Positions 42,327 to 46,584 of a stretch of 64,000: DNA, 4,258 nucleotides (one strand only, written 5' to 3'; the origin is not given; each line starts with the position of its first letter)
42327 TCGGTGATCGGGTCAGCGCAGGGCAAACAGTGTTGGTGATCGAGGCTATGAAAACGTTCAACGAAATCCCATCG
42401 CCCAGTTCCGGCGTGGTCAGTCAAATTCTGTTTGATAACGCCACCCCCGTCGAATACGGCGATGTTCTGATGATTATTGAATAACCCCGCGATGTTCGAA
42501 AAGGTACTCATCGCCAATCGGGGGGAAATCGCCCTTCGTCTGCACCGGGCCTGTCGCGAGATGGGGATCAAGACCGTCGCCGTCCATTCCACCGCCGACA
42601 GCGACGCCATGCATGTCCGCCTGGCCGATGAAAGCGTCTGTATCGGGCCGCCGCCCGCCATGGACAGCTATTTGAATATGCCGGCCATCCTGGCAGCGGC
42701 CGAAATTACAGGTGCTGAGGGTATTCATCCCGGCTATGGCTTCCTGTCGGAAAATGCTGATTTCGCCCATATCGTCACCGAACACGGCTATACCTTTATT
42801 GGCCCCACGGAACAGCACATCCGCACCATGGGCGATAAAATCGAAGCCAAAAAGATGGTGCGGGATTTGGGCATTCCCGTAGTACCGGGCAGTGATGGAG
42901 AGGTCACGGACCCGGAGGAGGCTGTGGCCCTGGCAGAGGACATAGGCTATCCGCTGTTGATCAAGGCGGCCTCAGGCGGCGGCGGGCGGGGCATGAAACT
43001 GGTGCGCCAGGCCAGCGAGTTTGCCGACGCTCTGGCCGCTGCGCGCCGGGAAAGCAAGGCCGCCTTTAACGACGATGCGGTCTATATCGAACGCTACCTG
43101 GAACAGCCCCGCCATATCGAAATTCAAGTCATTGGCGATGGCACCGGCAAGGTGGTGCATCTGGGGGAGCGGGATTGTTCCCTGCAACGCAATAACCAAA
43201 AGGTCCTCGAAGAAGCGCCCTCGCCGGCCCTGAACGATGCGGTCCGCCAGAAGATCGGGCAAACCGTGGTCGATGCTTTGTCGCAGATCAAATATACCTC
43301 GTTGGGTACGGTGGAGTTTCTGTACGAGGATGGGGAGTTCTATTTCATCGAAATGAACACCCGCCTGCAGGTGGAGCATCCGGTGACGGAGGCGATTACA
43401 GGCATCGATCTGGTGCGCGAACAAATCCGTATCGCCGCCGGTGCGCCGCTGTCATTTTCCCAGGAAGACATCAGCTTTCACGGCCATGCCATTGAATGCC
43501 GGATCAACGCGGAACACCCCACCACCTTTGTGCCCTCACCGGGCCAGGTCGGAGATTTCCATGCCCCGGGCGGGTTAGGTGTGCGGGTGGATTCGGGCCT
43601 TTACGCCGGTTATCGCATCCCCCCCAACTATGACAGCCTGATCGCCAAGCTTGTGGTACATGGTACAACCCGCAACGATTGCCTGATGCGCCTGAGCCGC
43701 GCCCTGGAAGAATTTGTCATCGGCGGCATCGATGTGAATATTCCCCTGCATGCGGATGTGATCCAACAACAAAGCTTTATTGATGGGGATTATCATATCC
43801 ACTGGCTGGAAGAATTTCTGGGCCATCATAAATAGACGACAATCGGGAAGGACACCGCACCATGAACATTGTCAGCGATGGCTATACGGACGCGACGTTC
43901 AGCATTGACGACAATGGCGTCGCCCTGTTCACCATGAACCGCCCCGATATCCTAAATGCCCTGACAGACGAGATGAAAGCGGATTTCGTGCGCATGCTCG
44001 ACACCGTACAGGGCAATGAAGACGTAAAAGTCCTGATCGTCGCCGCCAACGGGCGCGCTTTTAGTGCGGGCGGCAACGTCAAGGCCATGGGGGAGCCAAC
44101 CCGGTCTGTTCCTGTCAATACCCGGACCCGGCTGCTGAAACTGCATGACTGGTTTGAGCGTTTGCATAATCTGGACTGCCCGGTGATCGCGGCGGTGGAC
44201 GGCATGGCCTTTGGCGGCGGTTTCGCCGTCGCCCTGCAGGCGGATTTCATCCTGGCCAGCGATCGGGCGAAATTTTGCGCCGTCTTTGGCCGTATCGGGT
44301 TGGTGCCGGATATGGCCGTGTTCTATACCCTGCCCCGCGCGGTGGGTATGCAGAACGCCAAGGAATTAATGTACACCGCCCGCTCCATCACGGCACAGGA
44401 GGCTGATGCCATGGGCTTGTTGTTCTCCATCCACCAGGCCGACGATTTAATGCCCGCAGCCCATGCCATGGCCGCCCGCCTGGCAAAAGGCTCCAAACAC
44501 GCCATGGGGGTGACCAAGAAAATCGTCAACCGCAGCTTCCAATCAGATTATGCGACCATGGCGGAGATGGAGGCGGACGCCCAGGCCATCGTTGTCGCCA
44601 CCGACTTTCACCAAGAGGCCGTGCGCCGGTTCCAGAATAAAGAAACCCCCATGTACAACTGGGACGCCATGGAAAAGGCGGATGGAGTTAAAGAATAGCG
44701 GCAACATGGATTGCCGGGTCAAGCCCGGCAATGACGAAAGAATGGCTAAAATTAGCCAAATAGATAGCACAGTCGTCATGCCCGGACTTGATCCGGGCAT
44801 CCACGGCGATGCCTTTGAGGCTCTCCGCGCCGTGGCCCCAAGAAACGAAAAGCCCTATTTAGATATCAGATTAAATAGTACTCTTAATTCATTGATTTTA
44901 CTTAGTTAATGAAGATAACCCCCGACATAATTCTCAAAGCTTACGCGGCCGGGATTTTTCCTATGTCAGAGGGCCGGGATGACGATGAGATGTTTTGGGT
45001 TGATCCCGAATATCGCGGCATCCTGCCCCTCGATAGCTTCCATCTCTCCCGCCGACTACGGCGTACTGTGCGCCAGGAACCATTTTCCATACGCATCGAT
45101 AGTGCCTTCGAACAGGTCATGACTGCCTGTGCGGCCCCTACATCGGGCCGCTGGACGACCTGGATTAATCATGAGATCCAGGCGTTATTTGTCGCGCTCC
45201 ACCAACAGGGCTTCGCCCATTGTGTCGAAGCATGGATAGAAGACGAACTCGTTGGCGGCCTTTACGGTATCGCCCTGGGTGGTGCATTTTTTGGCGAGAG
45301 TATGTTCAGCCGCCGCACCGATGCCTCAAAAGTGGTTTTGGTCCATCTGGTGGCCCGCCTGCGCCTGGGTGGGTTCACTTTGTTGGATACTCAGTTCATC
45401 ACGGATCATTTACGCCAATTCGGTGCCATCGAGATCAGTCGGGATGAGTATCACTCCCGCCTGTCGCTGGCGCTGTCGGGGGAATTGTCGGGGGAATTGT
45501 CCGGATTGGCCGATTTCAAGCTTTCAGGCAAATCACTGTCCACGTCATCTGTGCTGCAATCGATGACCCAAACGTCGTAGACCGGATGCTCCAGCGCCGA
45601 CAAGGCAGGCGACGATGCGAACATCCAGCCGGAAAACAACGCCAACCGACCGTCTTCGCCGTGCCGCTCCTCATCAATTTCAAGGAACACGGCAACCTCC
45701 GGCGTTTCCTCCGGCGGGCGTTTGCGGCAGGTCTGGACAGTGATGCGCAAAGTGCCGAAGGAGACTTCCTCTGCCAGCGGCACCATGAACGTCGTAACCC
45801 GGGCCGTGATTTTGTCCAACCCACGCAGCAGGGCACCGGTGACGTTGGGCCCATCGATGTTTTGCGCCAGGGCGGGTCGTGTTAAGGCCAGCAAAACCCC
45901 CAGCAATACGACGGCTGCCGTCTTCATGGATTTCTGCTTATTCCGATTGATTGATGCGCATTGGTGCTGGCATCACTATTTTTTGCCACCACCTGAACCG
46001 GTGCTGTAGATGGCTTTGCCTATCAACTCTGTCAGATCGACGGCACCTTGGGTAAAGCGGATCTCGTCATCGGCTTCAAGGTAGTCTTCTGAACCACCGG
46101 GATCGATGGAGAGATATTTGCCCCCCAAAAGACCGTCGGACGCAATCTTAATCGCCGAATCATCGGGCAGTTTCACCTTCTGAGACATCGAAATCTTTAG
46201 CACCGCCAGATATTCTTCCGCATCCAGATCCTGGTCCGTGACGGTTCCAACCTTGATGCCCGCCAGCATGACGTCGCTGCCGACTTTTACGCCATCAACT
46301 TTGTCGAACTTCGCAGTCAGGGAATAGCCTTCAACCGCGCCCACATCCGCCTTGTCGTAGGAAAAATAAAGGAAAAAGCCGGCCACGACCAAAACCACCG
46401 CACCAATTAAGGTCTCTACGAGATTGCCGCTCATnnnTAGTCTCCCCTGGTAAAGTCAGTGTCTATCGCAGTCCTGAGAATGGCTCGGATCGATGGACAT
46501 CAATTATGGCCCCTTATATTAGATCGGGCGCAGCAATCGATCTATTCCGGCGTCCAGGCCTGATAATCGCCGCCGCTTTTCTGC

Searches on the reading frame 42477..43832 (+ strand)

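Call 27: search_protein_families(library=pfam, proteins=[window:42477-43832:+], max_evalue=0.001)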
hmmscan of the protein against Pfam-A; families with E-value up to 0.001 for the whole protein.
window:42477-43832:+ (452 aa): 7 families
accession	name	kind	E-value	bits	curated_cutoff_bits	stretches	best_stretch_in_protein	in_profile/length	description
PF02786.22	CPSase_L_D2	-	3.2e-77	259.2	19.8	1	120-326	1-209/211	Carbamoyl-phosphate synthase L chain, ATP binding domain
PF00289.28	Biotin_carb_N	-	1.2e-44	151.7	25.5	1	6-115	1-110/110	Biotin carboxylase, N-terminal domain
PF02785.25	Biotin_carb_C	-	2.9e-36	124.3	32.4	1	340-446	1-108/108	Biotin carboxylase C-terminal domain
PF07478.18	Dala_Dala_lig_C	-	3e-12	46.9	24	1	130-295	4-174/204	D-ala D-ala ligase C-terminus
PF02222.28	ATP-grasp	-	2.5e-10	40.7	27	1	142-296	15-162/179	ATP-grasp domain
PF13549.11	ATP-grasp_5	-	4.2e-05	23.4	27.6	1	116-166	7-55/221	ATP-grasp domain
PF02655.19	ATP-grasp_3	-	4.7e-05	24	23.2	1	119-298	2-158/160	ATP-grasp domain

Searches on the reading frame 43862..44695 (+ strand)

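Call 27: search_protein_families(library=pfam, proteins=[window:43862-44695:+], max_evalue=0.001)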
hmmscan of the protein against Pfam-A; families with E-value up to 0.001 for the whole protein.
window:43862-44695:+ (278 aa): 2 families
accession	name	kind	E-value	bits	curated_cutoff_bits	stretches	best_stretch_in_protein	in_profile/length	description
PF00378.25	ECH_1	-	2.6e-53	181.4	27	1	18-265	4-248/251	Enoyl-CoA hydratase/isomerase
PF16113.10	ECH_2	-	8.5e-30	104.8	27.2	1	21-246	2-225/335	Enoyl-CoA hydratase/isomerase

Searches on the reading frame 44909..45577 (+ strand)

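Call 27: search_protein_families(library=pfam, proteins=[window:44909-45577:+], max_evalue=0.001)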
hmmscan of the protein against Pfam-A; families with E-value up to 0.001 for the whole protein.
window:44909-45577:+ (223 aa): 1 family
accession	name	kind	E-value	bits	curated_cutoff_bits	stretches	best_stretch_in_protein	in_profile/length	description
PF03588.20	Leu_Phe_trans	-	3.3e-68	228.9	22.7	1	6-177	2-171/171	Leucyl/phenylalanyl-tRNA protein transferase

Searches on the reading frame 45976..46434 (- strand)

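Call 27: search_protein_families(library=pfam, proteins=[window:45976-46434:-], max_evalue=0.001)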
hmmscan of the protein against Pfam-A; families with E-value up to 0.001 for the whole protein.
window:45976-46434:- (152 aa): 1 family
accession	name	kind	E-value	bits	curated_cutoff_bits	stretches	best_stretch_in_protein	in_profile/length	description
PF02470.25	MlaD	-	1.1e-19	70.9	25.1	1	36-113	2-81/81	MlaD protein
